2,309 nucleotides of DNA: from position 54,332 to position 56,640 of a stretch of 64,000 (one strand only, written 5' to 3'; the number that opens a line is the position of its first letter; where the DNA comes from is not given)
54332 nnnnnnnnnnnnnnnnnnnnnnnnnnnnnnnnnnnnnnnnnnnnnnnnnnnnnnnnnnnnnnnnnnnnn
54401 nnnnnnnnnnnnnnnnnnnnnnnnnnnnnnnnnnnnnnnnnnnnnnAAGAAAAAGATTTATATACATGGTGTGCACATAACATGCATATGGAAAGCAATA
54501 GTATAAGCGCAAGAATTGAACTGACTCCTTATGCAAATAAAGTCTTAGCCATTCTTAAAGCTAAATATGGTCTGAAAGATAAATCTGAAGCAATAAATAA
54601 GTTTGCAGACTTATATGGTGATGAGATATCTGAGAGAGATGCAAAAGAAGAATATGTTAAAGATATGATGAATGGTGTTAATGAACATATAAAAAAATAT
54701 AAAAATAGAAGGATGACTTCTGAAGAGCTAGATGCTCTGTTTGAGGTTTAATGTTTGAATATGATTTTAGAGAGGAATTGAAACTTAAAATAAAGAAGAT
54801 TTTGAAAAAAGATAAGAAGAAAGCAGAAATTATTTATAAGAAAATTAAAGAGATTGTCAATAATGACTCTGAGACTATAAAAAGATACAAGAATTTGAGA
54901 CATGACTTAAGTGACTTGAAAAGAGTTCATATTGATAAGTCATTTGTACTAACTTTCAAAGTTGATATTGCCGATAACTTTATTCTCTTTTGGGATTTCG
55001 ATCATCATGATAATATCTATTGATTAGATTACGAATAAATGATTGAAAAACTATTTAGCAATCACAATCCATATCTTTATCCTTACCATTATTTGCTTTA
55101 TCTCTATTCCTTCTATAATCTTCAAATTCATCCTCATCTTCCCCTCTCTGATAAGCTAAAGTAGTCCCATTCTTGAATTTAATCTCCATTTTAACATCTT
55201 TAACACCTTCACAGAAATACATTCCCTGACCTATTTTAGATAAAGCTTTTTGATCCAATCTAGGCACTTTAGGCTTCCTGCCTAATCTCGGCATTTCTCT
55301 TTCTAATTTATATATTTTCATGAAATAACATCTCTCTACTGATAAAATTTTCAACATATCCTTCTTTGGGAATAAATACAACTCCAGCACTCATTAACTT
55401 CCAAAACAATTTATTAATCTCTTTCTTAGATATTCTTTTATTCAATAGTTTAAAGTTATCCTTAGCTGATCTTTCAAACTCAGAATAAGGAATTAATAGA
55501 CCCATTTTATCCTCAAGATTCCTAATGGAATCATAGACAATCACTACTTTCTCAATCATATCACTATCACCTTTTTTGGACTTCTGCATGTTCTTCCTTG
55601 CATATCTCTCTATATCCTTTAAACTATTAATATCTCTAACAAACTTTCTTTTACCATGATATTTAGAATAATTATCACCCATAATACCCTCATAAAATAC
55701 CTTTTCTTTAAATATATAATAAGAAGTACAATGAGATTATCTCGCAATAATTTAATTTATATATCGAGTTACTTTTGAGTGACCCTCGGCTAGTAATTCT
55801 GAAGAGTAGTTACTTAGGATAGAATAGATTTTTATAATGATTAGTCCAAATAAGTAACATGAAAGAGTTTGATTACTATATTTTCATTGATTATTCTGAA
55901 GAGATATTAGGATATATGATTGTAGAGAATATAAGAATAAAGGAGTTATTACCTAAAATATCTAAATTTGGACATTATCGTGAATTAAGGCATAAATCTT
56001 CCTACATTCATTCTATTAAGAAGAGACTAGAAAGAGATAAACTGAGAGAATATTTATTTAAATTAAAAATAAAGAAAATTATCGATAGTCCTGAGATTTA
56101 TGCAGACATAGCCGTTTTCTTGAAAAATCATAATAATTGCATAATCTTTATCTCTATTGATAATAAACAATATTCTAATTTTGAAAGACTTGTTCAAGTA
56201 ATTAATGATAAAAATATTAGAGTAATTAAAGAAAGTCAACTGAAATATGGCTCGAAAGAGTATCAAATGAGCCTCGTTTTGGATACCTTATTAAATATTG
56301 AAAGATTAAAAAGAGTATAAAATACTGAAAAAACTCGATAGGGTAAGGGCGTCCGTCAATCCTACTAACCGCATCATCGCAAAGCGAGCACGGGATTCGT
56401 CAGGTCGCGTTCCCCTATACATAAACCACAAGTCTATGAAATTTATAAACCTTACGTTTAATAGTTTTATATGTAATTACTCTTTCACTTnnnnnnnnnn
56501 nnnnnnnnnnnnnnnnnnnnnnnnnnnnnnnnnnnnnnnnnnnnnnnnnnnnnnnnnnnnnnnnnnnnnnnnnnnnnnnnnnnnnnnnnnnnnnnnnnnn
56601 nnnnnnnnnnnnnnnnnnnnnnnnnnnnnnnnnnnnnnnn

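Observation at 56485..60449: Four-gene operon: active plus degenerate Holliday-junction-resolvase-like nucleases, a type IIG R-M fusion and an AbrB-like gene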

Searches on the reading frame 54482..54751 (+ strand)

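Call 3: search_protein_families(library=pfam, proteins=[window:54482-54751:+], max_evalue=0.1)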
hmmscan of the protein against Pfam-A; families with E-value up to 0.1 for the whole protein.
window:54482-54751:+ (89 aa): 3 families
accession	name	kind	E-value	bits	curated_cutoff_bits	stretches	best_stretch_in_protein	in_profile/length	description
PF23099.1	UTP20_C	-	0.0014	18.3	27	1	3-78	223-300/308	Small subunit processome component 20 homolog, C-terminal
PF04358.19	DsrC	-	0.051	14.4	24.9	0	10-63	33-86/107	DsrC like protein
PF20388.3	DUF6683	-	0.057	13.4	23.6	1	5-78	65-138/253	Family of unknown function (DUF6683)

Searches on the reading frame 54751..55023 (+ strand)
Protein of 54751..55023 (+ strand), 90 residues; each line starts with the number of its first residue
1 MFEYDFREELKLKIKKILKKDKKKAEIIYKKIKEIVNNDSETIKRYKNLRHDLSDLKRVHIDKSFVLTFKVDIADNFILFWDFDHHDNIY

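Call 3: search_protein_families(library=pfam, proteins=[window:54751-55023:+], max_evalue=0.1)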
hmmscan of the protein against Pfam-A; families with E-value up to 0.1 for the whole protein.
window:54751-55023:+ (90 aa): 2 families
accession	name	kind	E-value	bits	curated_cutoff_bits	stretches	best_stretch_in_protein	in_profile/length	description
PF05016.21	ParE_toxin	-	0.004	18.1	23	1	6-90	7-89/89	ParE toxin of type II toxin-antitoxin system, parDE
PF21408.2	MTR4-like_stalk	-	0.021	15.5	24.2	1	21-57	20-56/64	Exosome RNA helicase MTR4-like, stalk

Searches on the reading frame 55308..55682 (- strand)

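Call 3: search_protein_families(library=pfam, proteins=[window:55308-55682:-], max_evalue=0.1)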
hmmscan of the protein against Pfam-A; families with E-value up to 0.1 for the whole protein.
window:55308-55682:- (124 aa): 1 family
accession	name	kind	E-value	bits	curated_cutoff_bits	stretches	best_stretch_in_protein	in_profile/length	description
PF21120.3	MCM_WH_arc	-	0.0044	17.5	26.1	1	45-110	2-62/63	Archaeal MCM, winged-helix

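Call 80: search_protein_families(library=phrogs, proteins=[window:55308-55682:-], max_evalue=0.01)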
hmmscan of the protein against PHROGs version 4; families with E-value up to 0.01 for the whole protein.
window:55308-55682:- (124 aa): 0 families

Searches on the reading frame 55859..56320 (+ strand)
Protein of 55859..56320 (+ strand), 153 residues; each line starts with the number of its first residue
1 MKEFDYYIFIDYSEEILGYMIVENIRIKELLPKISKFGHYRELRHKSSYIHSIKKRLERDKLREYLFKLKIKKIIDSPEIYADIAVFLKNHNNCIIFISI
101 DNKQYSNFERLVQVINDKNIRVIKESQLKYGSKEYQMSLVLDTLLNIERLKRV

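Call 3: search_protein_families(library=pfam, proteins=[window:55859-56320:+], max_evalue=0.1)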
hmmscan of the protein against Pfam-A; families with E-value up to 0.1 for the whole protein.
window:55859-56320:+ (153 aa): 1 family
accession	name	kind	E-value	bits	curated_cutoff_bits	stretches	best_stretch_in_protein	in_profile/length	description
PF01936.24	NYN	-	0.002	19.1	24.2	1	8-123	4-121/145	NYN domain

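Call 4: search_protein_families(library=ncbifam, proteins=[window:55859-56320:+], max_evalue=0.1)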
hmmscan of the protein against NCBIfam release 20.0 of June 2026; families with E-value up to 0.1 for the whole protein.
window:55859-56320:+ (153 aa): 0 families

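Call 5: search_protein_families(library=padloc, proteins=[window:55859-56320:+], max_evalue=0.1)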
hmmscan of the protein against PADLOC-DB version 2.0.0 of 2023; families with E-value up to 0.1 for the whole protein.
window:55859-56320:+ (153 aa): 0 families

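Call 80: search_protein_families(library=phrogs, proteins=[window:55859-56320:+], max_evalue=0.01)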
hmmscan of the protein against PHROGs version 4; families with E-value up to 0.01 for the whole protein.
window:55859-56320:+ (153 aa): 0 families

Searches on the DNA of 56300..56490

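Call 78: search_rna_families(source=window, start=56300, end=56490, threshold=evalue, max_evalue=10, show_alignments=2)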
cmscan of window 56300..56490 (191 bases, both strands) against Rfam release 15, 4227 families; matches with E-value up to 10: 2.
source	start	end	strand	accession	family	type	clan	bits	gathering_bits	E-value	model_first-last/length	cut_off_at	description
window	56397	56490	+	RF03121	aCoV-3UTR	Cis-reg;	CL00117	11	85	1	1-104/312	3'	Alphacoronavirus 3'UTR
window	56407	56490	-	RF03121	aCoV-3UTR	Cis-reg;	CL00117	10.1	85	1.8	232-312/312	5'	Alphacoronavirus 3'UTR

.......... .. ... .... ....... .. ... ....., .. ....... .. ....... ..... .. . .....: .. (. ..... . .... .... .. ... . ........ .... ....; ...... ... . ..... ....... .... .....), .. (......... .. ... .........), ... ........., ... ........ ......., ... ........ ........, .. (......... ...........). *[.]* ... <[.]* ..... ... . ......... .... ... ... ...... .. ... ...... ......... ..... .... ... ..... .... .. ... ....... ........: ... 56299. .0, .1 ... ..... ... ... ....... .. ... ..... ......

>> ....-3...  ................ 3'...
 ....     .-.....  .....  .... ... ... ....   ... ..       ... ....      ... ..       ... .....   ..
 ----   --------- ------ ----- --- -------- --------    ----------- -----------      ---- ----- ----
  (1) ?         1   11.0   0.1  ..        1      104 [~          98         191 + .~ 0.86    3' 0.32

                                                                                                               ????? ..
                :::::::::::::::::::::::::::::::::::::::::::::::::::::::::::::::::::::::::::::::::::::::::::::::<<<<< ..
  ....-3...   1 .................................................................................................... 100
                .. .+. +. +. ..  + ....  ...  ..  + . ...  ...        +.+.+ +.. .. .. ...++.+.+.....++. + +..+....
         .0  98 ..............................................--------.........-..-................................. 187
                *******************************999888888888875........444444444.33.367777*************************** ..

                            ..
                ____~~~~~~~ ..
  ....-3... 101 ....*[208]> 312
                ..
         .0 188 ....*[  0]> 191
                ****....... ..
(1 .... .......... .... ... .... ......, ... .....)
